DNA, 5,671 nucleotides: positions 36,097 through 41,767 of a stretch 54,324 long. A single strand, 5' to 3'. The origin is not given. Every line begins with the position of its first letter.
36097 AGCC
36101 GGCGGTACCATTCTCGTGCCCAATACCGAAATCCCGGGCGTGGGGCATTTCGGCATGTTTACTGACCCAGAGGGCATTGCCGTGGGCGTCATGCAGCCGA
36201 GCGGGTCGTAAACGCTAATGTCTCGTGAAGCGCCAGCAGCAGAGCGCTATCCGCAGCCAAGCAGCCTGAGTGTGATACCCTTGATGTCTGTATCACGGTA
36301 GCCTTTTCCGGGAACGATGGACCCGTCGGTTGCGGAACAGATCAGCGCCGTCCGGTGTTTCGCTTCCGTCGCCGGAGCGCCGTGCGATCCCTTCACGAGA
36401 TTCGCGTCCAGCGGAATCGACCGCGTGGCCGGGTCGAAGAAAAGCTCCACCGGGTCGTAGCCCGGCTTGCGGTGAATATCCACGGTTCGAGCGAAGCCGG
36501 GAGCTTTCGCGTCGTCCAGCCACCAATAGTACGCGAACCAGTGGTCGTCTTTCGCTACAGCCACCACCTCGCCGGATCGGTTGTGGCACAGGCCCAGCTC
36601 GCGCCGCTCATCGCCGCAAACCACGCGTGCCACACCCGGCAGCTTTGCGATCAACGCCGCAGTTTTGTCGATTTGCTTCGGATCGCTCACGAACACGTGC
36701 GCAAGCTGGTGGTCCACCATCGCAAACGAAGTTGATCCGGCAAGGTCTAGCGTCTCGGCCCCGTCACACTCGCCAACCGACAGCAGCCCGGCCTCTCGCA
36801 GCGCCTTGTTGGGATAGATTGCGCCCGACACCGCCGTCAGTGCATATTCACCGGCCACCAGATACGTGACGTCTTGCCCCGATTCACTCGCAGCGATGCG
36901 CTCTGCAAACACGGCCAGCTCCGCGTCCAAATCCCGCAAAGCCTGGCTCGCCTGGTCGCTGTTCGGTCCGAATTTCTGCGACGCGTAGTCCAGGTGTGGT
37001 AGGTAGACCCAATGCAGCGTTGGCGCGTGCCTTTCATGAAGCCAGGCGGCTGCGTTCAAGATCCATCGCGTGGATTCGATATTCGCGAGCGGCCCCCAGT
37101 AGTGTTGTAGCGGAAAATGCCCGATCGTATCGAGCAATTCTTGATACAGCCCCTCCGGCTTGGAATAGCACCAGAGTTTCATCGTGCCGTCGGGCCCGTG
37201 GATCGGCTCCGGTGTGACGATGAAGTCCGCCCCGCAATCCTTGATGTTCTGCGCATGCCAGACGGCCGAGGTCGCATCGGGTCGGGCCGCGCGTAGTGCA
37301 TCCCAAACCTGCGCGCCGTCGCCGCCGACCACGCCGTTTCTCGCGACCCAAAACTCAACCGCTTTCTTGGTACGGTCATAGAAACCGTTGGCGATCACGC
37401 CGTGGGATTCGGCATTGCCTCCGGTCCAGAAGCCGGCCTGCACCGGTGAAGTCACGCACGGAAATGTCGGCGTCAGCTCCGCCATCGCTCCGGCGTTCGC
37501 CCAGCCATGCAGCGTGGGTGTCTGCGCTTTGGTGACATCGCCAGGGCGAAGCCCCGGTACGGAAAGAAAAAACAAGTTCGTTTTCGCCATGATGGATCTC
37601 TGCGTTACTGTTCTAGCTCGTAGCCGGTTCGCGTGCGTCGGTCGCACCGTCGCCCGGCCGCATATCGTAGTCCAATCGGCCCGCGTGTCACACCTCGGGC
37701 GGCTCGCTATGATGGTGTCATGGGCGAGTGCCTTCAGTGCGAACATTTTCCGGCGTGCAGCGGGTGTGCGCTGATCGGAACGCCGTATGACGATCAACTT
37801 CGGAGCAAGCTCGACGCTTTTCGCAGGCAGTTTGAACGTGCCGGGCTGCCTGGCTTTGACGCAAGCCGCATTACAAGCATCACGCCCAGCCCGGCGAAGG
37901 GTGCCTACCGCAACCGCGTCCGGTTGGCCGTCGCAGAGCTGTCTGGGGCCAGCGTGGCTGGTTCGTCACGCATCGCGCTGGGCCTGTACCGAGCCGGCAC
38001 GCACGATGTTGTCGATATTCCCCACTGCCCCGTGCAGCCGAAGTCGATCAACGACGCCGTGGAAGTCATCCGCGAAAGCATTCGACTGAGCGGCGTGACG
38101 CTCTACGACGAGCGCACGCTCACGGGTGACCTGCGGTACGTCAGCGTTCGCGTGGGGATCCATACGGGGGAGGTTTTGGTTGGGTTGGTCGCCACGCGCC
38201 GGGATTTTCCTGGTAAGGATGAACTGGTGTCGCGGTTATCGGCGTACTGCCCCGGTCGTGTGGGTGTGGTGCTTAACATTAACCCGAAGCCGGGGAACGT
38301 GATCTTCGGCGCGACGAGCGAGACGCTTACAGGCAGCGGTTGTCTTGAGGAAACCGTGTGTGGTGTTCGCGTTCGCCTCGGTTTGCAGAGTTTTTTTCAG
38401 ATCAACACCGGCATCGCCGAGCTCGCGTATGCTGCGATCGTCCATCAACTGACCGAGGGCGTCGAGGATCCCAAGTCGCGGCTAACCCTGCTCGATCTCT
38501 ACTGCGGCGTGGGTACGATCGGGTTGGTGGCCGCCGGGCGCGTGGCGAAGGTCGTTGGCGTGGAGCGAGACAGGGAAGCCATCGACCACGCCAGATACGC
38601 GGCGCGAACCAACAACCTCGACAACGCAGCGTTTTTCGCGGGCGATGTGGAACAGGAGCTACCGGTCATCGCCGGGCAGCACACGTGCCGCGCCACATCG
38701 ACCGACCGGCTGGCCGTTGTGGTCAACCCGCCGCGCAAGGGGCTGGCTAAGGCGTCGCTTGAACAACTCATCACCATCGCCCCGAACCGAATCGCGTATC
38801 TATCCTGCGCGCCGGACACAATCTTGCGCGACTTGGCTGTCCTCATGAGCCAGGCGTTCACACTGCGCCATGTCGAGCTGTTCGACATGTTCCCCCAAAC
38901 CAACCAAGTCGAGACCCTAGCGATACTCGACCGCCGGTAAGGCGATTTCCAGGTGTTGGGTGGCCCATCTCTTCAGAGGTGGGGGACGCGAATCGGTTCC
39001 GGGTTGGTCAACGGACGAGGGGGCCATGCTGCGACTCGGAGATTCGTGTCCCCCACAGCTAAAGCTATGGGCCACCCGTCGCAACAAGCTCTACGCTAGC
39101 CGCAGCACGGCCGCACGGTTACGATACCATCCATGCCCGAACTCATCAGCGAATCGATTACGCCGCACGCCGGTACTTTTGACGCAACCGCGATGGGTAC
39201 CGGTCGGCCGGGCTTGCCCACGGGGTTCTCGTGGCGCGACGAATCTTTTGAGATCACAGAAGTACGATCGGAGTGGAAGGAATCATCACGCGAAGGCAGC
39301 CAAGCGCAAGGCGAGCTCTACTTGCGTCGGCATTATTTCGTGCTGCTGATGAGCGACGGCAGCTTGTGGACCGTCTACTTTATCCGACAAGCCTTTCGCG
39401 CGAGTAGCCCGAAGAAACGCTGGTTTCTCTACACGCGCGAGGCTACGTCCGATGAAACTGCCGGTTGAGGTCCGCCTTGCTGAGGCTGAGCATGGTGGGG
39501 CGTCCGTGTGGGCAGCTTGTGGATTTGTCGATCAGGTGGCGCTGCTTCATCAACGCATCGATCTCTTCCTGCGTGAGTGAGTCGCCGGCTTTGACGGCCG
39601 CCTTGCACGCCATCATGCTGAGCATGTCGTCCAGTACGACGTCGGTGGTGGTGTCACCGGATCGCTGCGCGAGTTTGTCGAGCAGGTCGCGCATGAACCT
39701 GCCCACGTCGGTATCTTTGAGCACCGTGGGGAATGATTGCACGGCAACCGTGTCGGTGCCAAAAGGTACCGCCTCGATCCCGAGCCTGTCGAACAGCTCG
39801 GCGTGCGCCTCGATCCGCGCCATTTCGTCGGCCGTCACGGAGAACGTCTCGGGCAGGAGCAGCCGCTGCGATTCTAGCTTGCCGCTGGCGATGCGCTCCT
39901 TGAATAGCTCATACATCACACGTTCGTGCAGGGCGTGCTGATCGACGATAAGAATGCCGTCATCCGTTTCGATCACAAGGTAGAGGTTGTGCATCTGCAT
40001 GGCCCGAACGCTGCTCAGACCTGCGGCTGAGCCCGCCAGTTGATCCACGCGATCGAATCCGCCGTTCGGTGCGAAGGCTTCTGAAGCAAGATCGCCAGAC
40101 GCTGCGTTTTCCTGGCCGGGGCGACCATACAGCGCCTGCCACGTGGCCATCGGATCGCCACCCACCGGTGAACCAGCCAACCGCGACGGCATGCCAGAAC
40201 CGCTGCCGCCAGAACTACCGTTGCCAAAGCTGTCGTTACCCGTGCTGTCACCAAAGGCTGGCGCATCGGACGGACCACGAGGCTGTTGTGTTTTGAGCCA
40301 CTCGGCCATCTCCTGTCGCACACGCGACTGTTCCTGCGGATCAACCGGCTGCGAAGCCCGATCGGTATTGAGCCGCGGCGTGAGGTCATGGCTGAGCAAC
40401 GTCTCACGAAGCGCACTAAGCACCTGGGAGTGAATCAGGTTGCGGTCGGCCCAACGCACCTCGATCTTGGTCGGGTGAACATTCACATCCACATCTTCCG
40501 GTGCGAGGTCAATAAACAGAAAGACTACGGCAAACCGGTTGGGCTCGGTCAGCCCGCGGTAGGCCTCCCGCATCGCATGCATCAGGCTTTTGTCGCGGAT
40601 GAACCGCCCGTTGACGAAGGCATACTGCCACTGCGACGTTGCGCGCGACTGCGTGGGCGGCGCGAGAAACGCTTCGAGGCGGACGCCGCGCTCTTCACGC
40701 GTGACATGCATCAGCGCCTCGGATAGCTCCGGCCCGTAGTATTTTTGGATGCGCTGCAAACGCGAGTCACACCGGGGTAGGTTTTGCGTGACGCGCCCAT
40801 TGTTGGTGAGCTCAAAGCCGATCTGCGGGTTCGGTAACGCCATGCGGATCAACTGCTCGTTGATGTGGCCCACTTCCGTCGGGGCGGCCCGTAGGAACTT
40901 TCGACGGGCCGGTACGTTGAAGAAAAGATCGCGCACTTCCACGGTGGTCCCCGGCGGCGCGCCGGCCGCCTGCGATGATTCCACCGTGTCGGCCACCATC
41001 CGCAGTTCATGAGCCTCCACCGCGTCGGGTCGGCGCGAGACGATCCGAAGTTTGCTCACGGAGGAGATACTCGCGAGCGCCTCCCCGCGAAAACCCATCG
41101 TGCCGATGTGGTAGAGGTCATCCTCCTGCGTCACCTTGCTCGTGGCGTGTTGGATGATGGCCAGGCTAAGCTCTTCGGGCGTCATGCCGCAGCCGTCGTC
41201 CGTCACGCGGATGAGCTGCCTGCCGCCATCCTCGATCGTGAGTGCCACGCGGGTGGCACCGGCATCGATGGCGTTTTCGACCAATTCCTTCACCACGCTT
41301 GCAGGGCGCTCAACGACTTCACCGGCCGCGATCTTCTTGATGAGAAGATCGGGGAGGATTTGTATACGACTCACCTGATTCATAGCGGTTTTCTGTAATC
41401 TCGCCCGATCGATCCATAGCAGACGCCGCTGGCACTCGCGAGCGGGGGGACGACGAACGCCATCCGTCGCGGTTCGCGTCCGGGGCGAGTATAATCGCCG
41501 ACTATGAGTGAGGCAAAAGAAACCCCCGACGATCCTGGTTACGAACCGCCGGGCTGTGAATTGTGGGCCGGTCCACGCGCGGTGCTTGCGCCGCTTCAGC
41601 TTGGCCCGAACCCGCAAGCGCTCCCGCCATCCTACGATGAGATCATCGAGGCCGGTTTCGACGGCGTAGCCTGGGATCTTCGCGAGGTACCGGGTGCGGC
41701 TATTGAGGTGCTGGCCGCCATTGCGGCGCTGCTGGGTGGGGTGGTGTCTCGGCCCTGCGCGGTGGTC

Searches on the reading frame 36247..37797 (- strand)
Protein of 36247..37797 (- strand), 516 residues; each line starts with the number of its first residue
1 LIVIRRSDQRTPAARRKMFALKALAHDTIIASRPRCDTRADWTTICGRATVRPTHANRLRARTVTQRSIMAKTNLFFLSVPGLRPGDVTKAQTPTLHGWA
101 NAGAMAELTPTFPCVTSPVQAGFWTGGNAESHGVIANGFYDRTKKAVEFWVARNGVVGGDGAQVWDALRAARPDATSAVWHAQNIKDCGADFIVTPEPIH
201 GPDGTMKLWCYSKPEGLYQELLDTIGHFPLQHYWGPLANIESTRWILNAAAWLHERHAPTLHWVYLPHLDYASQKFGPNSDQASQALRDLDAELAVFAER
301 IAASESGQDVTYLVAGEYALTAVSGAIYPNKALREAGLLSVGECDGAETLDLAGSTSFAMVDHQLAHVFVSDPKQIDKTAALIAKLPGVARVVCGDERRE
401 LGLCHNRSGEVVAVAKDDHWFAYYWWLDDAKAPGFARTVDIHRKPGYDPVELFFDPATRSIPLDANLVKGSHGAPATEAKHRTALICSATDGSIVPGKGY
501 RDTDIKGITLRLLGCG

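Call 10: search_protein_families(library=pfam, proteins=[window:36247-37797:-])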
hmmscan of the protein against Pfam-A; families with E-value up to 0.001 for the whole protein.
window:36247-37797:- (516 aa): 1 family
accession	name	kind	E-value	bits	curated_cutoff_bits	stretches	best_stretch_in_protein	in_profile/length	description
PF01663.27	Phosphodiest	-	2.5e-39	136.3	23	1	76-448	2-342/342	Type I phosphodiesterase / nucleotide pyrophosphatase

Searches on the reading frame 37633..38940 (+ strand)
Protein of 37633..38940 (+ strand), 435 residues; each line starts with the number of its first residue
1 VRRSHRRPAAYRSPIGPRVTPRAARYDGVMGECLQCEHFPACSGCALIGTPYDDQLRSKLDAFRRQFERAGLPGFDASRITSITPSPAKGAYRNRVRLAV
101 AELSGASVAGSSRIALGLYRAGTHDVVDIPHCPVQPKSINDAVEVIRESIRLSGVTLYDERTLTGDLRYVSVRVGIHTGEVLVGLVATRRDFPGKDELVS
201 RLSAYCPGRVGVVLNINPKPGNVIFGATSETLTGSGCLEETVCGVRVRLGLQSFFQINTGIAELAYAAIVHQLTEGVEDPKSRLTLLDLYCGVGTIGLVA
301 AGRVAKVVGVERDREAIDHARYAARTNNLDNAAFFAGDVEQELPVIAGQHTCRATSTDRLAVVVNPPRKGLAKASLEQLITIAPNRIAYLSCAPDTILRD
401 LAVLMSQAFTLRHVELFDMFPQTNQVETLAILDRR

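Call 10: search_protein_families(library=pfam, proteins=[window:37633-38940:+])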
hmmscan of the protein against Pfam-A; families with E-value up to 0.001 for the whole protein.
window:37633-38940:+ (435 aa): 5 families
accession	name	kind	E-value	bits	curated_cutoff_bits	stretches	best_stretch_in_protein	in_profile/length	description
PF05958.17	tRNA_U5-meth_tr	-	2.5e-17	63.4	23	1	253-434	178-356/357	tRNA (Uracil-5-)-methyltransferase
PF13847.12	Methyltransf_31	-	1e-09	38.6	27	1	281-344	2-67/145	Methyltransferase domain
PF05175.20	MTS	-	4.5e-07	30.1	23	1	284-344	33-95/170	Methyltransferase small domain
PF13649.12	Methyltransf_25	-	2.6e-06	28.5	27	1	287-350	2-65/97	Methyltransferase domain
PF03602.21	Cons_hypoth95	-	0.00077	19.6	24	0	285-346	44-107/182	Conserved hypothetical protein 95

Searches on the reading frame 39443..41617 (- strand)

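Call 10: search_protein_families(library=pfam, proteins=[window:39443-41617:-])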
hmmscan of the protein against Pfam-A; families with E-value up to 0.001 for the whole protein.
window:39443-41617:- (724 aa): 4 families
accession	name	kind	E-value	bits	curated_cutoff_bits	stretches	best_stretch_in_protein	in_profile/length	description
PF08676.16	MutL_C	-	3.9e-42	143.7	25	1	540-681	2-142/142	MutL C terminal dimerisation domain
PF01119.25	DNA_mis_repair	-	5.3e-33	113.6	26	1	290-407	1-118/119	DNA mismatch repair protein, C-terminal domain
PF13589.12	HATPase_c_3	-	1.4e-14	54.7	25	1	106-206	4-104/137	Histidine kinase-, DNA gyrase B-, and HSP90-like ATPase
PF02518.31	HATPase_c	-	1.6e-09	38.6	26.4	1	103-157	4-56/111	Histidine kinase-, DNA gyrase B-, and HSP90-like ATPase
